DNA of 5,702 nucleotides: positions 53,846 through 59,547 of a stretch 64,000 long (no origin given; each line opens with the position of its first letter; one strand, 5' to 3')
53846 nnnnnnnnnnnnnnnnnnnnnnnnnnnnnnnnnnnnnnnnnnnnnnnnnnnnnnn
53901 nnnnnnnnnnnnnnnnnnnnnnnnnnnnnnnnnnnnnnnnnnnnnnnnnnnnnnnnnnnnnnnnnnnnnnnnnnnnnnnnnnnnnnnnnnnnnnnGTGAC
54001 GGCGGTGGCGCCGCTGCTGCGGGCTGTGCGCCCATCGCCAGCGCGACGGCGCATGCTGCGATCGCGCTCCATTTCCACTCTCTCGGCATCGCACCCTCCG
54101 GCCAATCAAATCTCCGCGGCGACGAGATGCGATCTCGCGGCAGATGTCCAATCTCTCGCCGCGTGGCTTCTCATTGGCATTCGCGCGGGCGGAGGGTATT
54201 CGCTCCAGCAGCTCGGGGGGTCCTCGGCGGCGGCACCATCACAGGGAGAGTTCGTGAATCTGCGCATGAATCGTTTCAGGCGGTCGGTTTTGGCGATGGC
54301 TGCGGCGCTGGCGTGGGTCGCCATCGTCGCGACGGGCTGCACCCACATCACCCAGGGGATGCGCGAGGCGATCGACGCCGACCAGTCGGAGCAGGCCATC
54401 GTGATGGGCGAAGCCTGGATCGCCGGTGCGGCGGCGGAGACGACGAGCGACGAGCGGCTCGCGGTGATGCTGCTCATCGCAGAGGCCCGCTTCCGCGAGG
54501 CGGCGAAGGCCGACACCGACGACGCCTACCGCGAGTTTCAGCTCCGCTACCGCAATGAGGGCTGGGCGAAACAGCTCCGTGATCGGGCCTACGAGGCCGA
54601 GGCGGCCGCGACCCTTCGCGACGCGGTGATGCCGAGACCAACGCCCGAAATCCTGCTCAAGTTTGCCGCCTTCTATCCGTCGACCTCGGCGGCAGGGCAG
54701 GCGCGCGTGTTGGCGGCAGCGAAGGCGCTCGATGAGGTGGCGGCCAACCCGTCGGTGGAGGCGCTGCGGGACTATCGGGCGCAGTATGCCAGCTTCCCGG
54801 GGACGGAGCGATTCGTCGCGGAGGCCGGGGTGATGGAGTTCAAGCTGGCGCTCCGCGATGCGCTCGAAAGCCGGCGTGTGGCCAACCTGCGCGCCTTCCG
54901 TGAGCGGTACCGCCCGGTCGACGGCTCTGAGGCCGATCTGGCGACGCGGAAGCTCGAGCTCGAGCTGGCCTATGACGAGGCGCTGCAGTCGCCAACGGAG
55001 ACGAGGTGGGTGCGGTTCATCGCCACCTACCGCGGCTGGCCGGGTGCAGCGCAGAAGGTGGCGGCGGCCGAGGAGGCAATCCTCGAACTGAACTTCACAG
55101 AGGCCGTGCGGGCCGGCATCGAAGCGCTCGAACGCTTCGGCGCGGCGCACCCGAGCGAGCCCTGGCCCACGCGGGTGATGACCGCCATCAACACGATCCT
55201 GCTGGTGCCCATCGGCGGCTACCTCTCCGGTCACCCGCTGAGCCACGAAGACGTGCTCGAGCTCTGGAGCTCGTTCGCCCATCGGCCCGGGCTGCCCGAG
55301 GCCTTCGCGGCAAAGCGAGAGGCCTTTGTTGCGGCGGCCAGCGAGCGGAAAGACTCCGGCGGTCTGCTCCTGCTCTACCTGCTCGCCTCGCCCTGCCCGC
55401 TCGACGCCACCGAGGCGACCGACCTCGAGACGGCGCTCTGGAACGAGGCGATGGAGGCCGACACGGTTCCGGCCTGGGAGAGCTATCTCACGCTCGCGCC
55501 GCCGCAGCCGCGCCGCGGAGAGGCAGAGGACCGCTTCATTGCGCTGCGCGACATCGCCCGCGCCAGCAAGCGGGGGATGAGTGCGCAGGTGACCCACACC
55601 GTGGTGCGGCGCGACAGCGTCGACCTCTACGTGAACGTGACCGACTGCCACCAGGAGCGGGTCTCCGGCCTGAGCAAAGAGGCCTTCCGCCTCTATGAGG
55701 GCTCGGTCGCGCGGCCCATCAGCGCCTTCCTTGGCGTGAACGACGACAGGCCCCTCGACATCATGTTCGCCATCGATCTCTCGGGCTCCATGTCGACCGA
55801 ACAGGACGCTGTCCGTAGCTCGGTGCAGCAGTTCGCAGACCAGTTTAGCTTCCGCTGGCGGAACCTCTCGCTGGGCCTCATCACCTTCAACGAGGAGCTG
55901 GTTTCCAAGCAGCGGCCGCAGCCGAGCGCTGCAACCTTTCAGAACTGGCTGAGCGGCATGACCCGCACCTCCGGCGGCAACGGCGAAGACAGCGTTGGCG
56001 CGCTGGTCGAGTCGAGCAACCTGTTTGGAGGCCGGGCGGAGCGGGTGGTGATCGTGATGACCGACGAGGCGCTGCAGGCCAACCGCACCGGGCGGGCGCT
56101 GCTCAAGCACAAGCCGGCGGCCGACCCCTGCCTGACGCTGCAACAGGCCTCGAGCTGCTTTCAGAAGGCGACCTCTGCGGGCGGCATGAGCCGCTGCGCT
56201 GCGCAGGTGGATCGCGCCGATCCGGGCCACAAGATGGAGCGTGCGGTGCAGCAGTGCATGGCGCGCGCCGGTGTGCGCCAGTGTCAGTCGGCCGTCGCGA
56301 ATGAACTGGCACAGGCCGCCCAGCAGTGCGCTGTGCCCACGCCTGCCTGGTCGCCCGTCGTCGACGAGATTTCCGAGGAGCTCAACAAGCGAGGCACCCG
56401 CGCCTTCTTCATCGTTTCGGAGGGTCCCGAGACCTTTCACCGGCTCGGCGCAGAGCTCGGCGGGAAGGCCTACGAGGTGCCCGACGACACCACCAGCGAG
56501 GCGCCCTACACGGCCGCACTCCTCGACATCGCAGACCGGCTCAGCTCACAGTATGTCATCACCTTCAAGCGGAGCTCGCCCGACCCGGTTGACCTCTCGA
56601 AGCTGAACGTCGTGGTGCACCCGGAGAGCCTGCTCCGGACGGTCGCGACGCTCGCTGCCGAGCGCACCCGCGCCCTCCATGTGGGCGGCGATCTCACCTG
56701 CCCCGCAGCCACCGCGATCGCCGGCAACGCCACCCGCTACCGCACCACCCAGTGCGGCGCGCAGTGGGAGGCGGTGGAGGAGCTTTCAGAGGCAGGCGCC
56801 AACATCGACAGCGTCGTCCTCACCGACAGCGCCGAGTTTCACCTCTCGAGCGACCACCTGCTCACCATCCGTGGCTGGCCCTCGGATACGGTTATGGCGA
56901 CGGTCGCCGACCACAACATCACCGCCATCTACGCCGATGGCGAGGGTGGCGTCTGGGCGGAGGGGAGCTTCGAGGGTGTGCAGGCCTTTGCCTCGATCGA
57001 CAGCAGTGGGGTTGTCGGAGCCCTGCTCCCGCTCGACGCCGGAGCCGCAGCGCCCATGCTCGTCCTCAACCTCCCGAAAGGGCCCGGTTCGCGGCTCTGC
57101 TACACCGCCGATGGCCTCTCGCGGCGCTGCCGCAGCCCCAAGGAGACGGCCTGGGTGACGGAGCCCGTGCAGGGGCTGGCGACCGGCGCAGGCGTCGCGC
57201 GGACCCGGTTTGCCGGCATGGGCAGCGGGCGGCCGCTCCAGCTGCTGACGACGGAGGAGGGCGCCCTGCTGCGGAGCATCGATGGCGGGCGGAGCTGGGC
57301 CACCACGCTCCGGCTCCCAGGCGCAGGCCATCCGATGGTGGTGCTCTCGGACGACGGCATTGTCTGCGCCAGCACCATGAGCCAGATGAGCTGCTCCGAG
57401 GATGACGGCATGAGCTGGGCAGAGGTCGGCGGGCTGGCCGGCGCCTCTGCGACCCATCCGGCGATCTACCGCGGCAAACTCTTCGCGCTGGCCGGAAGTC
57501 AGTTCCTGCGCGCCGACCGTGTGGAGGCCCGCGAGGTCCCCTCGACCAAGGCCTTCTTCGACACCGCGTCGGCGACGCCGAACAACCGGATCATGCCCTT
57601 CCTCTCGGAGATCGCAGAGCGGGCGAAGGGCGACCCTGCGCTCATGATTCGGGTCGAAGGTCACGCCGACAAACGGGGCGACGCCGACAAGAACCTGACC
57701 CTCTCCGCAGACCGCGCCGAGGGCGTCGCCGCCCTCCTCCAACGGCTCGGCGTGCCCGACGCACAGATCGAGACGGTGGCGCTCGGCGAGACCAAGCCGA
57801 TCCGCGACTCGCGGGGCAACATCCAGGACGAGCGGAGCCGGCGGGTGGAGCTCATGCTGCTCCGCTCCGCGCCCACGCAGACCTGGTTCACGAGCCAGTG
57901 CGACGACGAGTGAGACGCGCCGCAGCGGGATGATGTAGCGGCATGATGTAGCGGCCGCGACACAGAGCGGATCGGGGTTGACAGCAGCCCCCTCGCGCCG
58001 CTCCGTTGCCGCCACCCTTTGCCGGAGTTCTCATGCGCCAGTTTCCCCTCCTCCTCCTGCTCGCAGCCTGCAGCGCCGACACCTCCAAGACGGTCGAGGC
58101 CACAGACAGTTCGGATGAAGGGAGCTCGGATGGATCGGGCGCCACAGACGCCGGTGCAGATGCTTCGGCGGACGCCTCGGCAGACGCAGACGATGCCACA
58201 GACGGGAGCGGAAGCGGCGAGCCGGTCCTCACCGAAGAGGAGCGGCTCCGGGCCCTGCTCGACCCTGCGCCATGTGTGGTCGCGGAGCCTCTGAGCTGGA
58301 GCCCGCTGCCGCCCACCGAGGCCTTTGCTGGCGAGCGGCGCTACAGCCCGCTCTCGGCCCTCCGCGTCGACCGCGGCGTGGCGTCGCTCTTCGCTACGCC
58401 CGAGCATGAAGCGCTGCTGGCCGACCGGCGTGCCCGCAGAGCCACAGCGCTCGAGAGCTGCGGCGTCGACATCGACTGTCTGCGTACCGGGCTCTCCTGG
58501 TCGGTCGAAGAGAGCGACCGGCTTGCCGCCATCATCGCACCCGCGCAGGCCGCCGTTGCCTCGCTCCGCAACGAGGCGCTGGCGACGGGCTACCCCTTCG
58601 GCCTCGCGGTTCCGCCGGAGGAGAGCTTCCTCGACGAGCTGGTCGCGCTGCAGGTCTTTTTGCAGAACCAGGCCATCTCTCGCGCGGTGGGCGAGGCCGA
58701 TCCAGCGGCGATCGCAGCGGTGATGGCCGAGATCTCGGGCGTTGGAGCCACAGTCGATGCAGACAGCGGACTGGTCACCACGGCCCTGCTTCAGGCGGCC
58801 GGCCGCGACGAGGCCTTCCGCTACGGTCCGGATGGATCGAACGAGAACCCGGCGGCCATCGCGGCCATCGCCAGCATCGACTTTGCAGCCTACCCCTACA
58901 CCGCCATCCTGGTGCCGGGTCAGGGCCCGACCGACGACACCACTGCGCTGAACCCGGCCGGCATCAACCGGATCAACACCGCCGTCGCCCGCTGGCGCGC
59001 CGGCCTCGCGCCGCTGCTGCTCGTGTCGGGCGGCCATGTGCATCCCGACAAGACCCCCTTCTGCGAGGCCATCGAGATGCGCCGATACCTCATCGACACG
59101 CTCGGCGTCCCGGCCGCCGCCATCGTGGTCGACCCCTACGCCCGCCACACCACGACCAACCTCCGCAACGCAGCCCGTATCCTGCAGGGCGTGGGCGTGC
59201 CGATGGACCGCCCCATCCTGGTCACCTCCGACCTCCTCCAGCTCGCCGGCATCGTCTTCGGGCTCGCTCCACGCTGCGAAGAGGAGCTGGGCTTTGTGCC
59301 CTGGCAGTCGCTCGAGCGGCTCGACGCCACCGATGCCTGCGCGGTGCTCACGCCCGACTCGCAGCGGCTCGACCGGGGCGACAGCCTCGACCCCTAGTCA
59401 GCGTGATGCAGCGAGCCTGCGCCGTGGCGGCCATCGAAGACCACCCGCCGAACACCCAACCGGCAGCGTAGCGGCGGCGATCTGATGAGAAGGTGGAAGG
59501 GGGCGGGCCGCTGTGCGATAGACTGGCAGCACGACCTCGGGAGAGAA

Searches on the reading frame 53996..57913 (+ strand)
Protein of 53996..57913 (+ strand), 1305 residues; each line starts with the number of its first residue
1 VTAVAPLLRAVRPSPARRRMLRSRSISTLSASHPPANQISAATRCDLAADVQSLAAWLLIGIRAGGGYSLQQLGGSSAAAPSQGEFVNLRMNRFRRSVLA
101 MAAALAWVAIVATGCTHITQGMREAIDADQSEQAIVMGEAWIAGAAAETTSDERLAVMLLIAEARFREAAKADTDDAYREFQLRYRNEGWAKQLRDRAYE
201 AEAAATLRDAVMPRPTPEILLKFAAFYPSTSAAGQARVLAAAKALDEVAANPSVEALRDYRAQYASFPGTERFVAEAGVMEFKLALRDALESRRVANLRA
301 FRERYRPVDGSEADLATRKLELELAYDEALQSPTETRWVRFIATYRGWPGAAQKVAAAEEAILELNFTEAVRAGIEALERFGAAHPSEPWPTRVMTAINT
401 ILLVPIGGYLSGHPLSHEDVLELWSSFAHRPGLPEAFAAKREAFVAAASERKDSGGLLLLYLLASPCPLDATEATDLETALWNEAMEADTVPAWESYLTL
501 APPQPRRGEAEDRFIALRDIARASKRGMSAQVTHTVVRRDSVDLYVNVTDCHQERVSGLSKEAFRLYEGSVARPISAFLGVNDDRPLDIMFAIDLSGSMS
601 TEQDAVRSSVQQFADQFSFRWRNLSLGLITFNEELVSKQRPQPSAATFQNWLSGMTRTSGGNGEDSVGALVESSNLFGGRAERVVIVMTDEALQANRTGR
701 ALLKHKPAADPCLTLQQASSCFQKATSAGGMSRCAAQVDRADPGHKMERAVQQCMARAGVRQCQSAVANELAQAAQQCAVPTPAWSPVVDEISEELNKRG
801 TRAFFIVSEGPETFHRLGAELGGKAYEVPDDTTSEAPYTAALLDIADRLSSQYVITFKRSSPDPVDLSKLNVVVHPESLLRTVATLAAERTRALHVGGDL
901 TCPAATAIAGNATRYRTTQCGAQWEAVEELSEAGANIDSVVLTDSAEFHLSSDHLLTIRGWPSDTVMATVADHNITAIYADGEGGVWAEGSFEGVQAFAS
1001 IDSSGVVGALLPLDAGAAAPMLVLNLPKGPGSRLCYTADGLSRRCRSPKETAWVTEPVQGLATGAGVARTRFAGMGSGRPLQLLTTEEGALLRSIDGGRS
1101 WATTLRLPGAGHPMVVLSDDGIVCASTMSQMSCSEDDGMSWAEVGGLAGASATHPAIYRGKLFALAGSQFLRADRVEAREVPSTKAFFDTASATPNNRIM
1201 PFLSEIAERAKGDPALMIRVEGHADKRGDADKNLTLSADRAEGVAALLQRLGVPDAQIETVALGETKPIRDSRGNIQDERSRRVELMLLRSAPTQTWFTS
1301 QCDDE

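Call 15: search_protein_families(library=pfam, proteins=[window:53996-57913:+], max_evalue=0.01)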
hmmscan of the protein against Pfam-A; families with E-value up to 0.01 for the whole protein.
window:53996-57913:+ (1305 aa): 3 families
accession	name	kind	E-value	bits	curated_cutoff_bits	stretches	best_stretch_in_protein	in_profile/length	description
PF00691.25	OmpA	-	4.6e-17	62.6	27.2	1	1187-1281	1-97/98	OmpA family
PF13519.12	VWA_2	-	4.2e-07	31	27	1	589-691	1-106/107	von Willebrand factor type A domain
PF00092.34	VWA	-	3.6e-06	27.8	23.8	1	588-695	1-117/174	von Willebrand factor type A domain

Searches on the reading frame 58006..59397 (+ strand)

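Call 15: search_protein_families(library=pfam, proteins=[window:58006-59397:+], max_evalue=0.01)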
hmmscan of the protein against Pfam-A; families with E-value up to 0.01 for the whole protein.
window:58006-59397:+ (463 aa): 1 family
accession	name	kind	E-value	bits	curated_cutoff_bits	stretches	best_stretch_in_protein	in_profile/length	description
PF02698.23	DUF218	-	3.7e-15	56.5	27.6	1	300-409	2-90/133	DUF218 domain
